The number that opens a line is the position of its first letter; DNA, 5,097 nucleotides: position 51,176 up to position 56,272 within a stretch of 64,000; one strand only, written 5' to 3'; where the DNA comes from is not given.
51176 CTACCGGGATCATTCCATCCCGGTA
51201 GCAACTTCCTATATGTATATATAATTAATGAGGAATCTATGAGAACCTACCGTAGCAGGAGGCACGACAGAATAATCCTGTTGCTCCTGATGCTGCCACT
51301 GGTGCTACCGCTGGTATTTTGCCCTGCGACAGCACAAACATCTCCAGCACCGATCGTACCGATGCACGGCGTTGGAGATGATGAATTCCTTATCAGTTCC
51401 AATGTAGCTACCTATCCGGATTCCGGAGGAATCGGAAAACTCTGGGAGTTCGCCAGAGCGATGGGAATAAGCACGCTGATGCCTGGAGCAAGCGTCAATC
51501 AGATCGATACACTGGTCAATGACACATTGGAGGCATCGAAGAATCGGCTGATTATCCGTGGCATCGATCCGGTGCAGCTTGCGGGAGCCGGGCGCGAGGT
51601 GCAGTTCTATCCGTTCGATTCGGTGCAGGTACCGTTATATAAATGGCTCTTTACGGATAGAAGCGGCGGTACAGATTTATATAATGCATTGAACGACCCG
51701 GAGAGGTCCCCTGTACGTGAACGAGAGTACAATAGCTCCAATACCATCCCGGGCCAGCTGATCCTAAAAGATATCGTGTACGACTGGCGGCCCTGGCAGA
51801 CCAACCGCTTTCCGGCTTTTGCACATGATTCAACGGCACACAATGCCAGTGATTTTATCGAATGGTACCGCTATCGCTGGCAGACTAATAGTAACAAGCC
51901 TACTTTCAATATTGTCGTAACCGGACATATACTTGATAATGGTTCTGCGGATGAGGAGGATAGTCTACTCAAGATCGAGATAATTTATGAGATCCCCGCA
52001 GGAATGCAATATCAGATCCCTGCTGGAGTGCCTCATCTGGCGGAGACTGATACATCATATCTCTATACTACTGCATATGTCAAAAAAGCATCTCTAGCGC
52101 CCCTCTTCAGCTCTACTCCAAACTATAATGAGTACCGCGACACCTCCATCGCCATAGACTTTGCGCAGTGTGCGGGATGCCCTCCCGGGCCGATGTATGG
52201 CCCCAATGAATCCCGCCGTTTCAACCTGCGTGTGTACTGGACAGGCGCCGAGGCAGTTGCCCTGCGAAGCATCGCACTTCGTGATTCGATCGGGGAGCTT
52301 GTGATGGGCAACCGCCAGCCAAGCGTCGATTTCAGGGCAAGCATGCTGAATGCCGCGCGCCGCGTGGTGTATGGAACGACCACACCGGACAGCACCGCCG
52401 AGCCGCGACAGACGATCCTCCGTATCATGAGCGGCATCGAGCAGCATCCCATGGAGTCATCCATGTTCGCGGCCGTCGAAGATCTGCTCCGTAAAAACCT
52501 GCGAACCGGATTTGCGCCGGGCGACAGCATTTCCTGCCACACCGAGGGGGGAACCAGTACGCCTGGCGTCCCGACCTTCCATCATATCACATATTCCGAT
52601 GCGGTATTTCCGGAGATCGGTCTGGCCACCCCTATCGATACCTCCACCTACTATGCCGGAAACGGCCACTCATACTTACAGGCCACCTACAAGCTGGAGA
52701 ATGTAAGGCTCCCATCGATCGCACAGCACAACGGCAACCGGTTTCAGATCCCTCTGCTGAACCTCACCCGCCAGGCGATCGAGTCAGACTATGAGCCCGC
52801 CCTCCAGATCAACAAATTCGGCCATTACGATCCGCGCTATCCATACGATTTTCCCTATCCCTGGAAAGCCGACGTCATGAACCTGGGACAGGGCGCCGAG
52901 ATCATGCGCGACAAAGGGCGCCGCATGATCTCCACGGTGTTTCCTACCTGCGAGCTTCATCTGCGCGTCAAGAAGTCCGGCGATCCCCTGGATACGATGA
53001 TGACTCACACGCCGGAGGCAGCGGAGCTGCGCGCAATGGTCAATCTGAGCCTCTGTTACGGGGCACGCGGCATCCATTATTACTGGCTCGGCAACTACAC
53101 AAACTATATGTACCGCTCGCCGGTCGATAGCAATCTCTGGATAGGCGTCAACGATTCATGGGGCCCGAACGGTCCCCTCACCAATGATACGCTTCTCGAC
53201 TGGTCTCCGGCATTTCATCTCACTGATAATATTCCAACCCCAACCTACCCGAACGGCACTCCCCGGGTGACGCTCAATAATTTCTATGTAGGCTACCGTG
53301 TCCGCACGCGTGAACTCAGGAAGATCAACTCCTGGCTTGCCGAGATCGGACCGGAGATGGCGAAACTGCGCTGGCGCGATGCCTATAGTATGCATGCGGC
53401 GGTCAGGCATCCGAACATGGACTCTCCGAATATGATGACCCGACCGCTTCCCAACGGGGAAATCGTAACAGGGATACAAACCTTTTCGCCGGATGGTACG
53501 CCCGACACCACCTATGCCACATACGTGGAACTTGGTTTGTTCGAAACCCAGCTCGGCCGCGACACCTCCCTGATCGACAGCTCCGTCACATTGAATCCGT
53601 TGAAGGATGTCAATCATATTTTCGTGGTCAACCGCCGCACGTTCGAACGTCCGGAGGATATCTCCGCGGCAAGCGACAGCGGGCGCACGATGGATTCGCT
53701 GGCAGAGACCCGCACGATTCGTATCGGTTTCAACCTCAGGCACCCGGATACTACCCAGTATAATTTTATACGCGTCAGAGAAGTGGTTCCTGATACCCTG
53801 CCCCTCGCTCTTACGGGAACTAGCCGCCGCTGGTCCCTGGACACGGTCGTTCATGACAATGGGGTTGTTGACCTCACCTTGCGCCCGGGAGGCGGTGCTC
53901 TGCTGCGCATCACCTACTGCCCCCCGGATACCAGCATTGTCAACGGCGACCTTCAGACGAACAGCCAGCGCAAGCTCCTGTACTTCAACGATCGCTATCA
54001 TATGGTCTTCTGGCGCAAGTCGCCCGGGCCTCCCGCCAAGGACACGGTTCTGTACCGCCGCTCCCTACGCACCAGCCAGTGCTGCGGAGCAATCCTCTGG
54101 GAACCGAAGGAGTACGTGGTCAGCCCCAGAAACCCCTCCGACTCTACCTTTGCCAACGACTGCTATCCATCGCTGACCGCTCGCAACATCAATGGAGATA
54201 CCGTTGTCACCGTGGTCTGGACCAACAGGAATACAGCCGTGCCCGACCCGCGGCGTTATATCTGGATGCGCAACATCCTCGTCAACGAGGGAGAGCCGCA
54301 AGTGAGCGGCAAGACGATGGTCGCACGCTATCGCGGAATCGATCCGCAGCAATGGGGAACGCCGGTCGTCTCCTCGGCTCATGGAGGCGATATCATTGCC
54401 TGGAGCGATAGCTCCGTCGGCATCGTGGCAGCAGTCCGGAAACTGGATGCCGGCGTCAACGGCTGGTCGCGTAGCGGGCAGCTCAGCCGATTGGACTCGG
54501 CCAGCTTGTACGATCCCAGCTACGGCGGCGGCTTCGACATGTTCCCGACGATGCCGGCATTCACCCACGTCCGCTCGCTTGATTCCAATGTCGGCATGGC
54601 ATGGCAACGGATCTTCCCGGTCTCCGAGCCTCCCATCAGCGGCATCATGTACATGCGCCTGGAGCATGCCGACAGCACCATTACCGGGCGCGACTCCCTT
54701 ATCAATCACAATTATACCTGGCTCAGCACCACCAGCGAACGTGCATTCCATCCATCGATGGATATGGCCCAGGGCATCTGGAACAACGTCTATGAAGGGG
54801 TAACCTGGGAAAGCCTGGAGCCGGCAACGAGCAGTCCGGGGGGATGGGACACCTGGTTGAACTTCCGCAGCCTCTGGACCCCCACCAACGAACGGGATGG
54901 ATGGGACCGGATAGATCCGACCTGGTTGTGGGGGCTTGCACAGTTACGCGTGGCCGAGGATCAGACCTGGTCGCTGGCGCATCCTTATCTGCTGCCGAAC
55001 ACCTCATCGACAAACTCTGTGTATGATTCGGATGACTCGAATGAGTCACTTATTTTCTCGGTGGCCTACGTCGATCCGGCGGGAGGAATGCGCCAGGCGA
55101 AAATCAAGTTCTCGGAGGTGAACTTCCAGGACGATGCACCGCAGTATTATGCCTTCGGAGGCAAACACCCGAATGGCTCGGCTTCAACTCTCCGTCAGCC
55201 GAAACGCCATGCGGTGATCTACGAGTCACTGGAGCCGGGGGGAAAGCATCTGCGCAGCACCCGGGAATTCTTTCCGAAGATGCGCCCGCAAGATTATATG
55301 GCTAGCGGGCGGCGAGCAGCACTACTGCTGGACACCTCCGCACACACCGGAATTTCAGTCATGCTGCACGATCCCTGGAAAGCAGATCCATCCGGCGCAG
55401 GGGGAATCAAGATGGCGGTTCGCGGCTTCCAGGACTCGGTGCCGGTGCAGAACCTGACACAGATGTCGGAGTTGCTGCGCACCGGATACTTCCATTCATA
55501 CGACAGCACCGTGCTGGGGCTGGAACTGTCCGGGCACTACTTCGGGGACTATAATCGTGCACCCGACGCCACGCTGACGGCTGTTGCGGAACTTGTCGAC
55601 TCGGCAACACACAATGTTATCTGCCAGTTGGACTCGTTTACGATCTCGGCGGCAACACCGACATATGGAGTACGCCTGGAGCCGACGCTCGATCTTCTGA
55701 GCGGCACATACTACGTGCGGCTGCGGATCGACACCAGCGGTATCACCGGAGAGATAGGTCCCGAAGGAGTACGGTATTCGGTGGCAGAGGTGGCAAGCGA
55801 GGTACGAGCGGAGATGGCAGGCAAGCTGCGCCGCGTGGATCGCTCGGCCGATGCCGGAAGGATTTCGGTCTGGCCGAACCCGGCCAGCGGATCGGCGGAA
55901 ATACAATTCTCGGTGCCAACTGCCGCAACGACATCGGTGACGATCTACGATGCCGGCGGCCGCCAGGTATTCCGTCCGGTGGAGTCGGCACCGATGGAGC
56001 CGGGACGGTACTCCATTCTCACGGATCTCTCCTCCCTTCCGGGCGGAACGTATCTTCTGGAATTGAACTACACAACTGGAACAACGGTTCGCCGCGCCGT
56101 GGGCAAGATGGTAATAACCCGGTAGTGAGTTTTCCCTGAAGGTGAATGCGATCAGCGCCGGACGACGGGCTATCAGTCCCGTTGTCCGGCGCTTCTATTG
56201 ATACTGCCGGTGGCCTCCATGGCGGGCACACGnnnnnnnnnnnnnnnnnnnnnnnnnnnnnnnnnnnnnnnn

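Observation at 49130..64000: Island of six T9SS-cargo genes with compositional heterogeneity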

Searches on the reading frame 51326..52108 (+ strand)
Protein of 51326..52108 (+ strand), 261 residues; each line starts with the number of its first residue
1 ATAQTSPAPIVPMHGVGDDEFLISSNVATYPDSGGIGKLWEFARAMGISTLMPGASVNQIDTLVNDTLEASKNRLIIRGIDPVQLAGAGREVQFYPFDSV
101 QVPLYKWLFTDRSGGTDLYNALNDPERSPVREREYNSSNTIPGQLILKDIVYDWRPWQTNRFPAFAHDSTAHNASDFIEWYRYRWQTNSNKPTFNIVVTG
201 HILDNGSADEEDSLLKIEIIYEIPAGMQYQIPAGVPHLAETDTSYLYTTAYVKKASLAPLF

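Call 27: search_protein_families(library=pfam, proteins=[window:51326-52108:+], max_evalue=10)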
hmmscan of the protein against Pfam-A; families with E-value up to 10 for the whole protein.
window:51326-52108:+ (261 aa): 0 families

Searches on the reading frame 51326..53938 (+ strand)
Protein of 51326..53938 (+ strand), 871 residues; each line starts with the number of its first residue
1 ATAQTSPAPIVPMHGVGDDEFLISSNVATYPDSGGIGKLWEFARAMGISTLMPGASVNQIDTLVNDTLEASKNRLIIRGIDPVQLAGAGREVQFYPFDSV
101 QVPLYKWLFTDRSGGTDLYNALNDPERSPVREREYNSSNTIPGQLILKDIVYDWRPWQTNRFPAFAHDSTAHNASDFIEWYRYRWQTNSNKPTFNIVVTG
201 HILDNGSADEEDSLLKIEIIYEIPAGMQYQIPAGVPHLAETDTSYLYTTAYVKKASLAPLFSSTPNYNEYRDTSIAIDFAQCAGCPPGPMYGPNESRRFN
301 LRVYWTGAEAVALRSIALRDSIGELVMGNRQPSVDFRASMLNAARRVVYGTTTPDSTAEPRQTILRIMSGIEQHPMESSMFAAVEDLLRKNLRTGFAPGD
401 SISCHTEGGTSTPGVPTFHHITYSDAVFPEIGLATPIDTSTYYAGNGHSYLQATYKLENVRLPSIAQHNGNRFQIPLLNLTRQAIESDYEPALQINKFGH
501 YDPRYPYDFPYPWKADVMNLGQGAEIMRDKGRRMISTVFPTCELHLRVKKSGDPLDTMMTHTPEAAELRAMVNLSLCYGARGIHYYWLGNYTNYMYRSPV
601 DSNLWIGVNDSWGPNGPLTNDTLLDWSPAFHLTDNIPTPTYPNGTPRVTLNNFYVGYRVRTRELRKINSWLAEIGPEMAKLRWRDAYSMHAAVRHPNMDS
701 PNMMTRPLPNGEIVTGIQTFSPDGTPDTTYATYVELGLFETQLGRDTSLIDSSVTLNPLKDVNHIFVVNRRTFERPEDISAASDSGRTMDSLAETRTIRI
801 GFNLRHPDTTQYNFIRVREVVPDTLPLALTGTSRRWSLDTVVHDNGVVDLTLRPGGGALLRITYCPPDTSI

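Call 26: search_solved_structures(query=A2, max_evalue=10)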
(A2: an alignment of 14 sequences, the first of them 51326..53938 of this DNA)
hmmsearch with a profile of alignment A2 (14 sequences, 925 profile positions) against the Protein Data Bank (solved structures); distinct sequences matched with E-value up to 10: 2.
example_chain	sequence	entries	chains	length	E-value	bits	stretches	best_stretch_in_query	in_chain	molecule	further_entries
5a7d_B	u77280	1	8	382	0.94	10.4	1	590-631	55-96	PINS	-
4a1s_A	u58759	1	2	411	1.1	10.2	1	590-631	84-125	PARTNER OF INSCUTEABLE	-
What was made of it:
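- On GH42 (PF02449) / GH164 as sequence families: A profile search of PDB sequences at E <= 10 gave only noise (call 26).
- Tried and rejected: A sub-profile search of PDB sequences was judged pointless after the whole-profile search gave only noise (call 26).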

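Call 30: predict_structure(alignment_id=A3)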
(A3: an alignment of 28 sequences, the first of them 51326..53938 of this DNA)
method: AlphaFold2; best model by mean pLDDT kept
length: 871 residues; sequences in the alignment: 28
mean_pLDDT: 89.4   pTM: 0.91
mean pLDDT of the five models: 89.4, 87.4, 86.7, 86.2, 85.9
residues with pLDDT >= 90: 588; 70-90: 226; 50-70: 47; < 50: 10
segments of 3 or more residues with pLDDT < 50: 1-4, 510-512
pLDDT, mean of each block of 10 residues (from residue 1): 57 88 94 87 94 91 76 87 92 94 91 93 64 96 97 92 88 94 85 95 91 98 95 87 95 94 86 94 89 94 97 96 94 96 95 90 91 86 93 86 80 77 90 84 77 86 92 91 95 91 68 73 92 94 93 90 95 98 94 93 93 93 95 93 92 94 96 95 95 83 81 94 92 97 87 86 96 95 93 95 81 88 82 73 92 96 75 49
secondary structure, 60 per line:
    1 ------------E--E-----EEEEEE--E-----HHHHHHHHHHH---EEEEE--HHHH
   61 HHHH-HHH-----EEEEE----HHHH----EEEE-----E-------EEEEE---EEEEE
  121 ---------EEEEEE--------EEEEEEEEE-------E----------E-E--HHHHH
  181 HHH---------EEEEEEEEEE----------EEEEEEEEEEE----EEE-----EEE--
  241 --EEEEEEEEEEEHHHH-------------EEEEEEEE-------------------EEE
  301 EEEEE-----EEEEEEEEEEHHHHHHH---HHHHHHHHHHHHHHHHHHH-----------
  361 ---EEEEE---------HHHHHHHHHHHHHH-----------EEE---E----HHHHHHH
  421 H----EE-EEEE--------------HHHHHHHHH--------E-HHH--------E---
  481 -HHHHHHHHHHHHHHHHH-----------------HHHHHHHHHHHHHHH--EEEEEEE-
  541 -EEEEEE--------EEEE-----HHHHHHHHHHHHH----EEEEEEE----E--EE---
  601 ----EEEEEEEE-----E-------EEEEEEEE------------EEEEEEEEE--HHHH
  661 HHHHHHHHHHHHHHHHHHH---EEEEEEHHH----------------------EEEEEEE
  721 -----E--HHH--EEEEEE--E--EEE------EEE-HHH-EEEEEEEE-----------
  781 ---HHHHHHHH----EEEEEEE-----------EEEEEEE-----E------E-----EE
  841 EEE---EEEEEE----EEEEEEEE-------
elements in order (helices of 4 or more, strands of 3 or more residues): E22-27 H36-46 E50-54 H57-64 E74-78 H83-86 E91-94 E108-112 E116-120 E130-135 E144-152 H176-183 E193-202 E213-223 E228-230 E236-238 E243-253 H254-257 E271-278 E298-305 E311-320 H321-327 H331-349 E364-368 H378-391 E403-405 H414-421 E429-432 H447-455 H482-498 H516-530 E533-539 E542-547 E556-559 H565-577 E582-588 E605-612 E626-633 E646-654 H657-679 E683-688 E714-720 E734-739 E745-747 E754-756 E762-769 H784-791 E796-802 E814-820 E839-843 E847-852 E857-864
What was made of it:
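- On Clan GH-A glycoside hydrolases (GH42/GH164-like): AlphaFold2 model with pLDDT 89.4 and pTM 0.91 (call 30).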

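Call 34: search_protein_representatives(alignment_id=A2)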
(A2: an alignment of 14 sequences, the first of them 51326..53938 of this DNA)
Query: 14 sequences, 925 profile positions. Proteins with E-value up to 0.001 (for the whole library): 243; up to 1e-10: 167; up to 1e-30: 122. The best 150 are listed.
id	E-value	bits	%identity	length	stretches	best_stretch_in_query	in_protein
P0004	0.0e+00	1513.4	-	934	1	13-886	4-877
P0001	0.0e+00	1400.3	-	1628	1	8-889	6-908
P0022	0.0e+00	1158.5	-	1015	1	5-913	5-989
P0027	0.0e+00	1073.0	-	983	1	7-911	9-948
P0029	1.9e-242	823.6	-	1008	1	7-892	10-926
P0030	3.8e-238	809.3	-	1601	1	29-887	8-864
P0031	3.1e-234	796.3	-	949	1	16-879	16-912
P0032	3.0e-224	763.3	-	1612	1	16-890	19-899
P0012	1.5e-223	761.0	-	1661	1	13-886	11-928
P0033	1.8e-221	754.1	-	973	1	13-884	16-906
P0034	2.5e-210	717.2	-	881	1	15-876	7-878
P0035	2.7e-210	717.1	-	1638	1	13-883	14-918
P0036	9.0e-209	712.1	-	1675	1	13-886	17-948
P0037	9.8e-206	702.0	-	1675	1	14-889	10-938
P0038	3.4e-205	700.2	-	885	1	22-810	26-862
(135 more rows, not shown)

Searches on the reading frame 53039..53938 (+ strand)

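Call 27: search_protein_families(library=pfam, proteins=[window:53039-53938:+], max_evalue=10)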
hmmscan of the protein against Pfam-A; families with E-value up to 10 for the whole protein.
window:53039-53938:+ (300 aa): 1 family
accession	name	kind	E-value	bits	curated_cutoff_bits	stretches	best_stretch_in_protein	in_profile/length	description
PF21433.2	M3K_C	-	0.019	15.8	27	1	191-244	5-56/105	Mevalonate-3-kinase, C-terminal domain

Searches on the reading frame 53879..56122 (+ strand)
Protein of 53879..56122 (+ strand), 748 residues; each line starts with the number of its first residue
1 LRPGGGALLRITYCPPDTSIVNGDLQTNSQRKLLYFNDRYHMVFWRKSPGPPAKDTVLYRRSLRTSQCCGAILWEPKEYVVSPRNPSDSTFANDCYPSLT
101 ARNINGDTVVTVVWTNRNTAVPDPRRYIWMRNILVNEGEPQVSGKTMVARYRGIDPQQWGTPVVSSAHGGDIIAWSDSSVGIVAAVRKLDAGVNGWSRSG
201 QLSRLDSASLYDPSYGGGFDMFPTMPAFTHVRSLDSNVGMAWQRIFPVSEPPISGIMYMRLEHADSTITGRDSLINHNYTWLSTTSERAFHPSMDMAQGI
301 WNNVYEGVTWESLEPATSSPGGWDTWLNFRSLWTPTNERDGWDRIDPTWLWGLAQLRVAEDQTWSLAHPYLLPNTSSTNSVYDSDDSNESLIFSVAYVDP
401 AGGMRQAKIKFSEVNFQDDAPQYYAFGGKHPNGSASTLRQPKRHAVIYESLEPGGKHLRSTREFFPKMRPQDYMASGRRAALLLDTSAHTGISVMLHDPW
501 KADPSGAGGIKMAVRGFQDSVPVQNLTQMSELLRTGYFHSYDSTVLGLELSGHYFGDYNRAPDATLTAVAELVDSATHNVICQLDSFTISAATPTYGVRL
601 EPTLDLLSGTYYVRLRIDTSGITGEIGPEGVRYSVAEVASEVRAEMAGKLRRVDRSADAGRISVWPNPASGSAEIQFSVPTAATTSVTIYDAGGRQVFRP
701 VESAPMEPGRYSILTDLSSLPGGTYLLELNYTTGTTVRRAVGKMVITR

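Call 44: predict_structure(alignment_id=A4)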
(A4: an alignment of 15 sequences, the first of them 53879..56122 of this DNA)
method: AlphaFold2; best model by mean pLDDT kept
length: 748 residues; sequences in the alignment: 15
mean_pLDDT: 76.2   pTM: 0.71
mean pLDDT of the five models: 76.2, 74.5, 73.0, 72.5, 69.6
residues with pLDDT >= 90: 116; 70-90: 410; 50-70: 170; < 50: 52
segments of 3 or more residues with pLDDT < 50: 1-3, 8-13, 365-367, 381-386, 464-471, 517-520, 644-658
pLDDT, mean of each block of 10 residues (from residue 1): 44 64 84 89 83 77 76 86 67 88 86 87 78 87 87 81 88 90 85 63 77 62 88 76 78 83 69 78 78 83 83 77 83 69 63 80 58 77 51 80 76 67 66 76 76 77 41 72 75 86 67 60 72 82 77 83 89 83 90 86 72 89 62 75 48 44 73 80 88 86 82 85 87 79 78
secondary structure, 60 per line:
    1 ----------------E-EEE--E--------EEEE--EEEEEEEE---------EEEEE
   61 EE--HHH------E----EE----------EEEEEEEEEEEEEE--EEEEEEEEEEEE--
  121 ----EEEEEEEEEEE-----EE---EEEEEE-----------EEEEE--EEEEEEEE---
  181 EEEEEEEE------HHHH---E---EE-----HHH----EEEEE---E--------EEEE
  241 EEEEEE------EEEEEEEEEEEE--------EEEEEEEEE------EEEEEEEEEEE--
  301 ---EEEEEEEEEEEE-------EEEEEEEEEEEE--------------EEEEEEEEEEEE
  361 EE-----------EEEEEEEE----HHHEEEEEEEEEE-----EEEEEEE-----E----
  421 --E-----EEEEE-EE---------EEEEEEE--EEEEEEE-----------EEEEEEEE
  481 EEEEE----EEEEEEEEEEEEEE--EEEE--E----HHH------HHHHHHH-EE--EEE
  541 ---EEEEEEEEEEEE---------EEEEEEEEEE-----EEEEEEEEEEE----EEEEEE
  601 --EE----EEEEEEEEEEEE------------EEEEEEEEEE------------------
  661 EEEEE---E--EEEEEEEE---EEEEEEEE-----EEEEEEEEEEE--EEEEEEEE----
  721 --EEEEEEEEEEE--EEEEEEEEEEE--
elements in order (helices of 4 or more, strands of 3 or more residues): E19-21 E33-36 E39-46 E56-62 E91-104 E107-118 E125-135 E146-151 E163-167 E170-177 E181-188 H195-198 E220-224 E237-246 E253-264 E273-281 E288-298 E304-315 E323-334 E349-362 E374-381 E389-398 E404-410 E429-433 E446-452 E455-461 E473-485 E490-503 E506-509 H526-532 E538-540 E544-555 E565-574 E580-590 E595-600 E609-620 E633-642 E661-665 E672-679 E683-690 E696-706 E709-716 E723-733 E736-746

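Call 48: fold_search(model_id=the predicted structure, library=pdb)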
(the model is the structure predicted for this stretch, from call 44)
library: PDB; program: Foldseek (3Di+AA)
matches with E <= 10: 883; with E <= 0.001: 67
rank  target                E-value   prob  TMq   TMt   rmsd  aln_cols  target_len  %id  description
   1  6fg9_A                7.5e-10  1.00  0.14  0.13  31.1       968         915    9  Mouse SORCS2 ectodomain (sortilin related VPS10 domain containing receptor 2) (released 2018-08-01)
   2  6fg9_B                5.3e-09  1.00  0.17  0.15  30.6       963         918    9  Mouse SORCS2 ectodomain (sortilin related VPS10 domain containing receptor 2) (released 2018-08-01)
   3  1eut                  1.7e-08  1.00  0.26  0.31  16.6       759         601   10  SIALIDASE, LARGE 68KD FORM, COMPLEXED WITH GALACTOSE (released 1997-01-11)
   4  1w8o_A                2.2e-08  1.00  0.26  0.31  22.9       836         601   10  Contribution of the Active Site Aspartic Acid to Catalysis in the Bacterial Neuraminidase from Micromonospora viridifa (released 2004-09-29)
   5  8xfg_A                3.3e-08  1.00  0.31  0.31  24.1       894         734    8  Cryo-EM structure of integrin ITGAV, ITGB3 and CYCLO (RGDFK) complex, conformation 1 (released 2024-12-18)
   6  2ber                  5.2e-08  1.00  0.29  0.34  22.6       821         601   10  Y370G Active Site Mutant of the Sialidase from Micromonospora viridifaciens in complex with beta-Neu5Ac (sialic acid). (released 2005-04-04)
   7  1wcq_C                1.1e-07  1.00  0.27  0.33  16.6       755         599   10  Mutagenesis of the Nucleophilic Tyrosine in a Bacterial Sialidase to Phenylalanine. (released 2005-10-12)
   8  2bzd_C                1.4e-07  1.00  0.27  0.32  16.7       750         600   10  Galactose recognition by the carbohydrate-binding module of a bacterial sialidase. (released 2005-08-19)
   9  2bzd_A                1.7e-07  1.00  0.26  0.31  16.6       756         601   10  Galactose recognition by the carbohydrate-binding module of a bacterial sialidase. (released 2005-08-19)
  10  1wcq_A                3.6e-07  1.00  0.25  0.30  23.5       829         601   10  Mutagenesis of the Nucleophilic Tyrosine in a Bacterial Sialidase to Phenylalanine. (released 2005-10-12)
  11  6om2_A                7.3e-07  1.00  0.33  0.40  20.6       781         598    8  Crystal structure of atypical integrin alphaV beta8 with proTGF-beta1 ligand peptide (released 2019-12-11)
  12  5ho0                  1.3e-06  1.00  0.22  0.21  25.1       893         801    9  Crystal structure of AbnA (closed conformation), a GH43 extracellular arabinanase from Geobacillus stearothermophilus (released 2017-02-01)
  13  7esn_A                4.1e-06  1.00  0.31  0.49  10.1       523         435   10  Crystal structure of a L-rhamnose-alpha-1,4-D-glucuronate lyase from Fusarium oxysporum 12S, H105F Rha-GlcA complex (released 2021-08-04)
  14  7esl                  4.3e-06  1.00  0.31  0.50   9.6       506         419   11  Crystal structure of a L-rhamnose-alpha-1,4-D-glucuronate lyase from Fusarium oxysporum 12S, N247A N-glycan free form (released 2021-08-04)
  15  5ffg_A                4.5e-06  1.00  0.32  0.39  20.8       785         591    8  Crystal structure of integrin alpha V beta 6 head (released 2017-01-25)
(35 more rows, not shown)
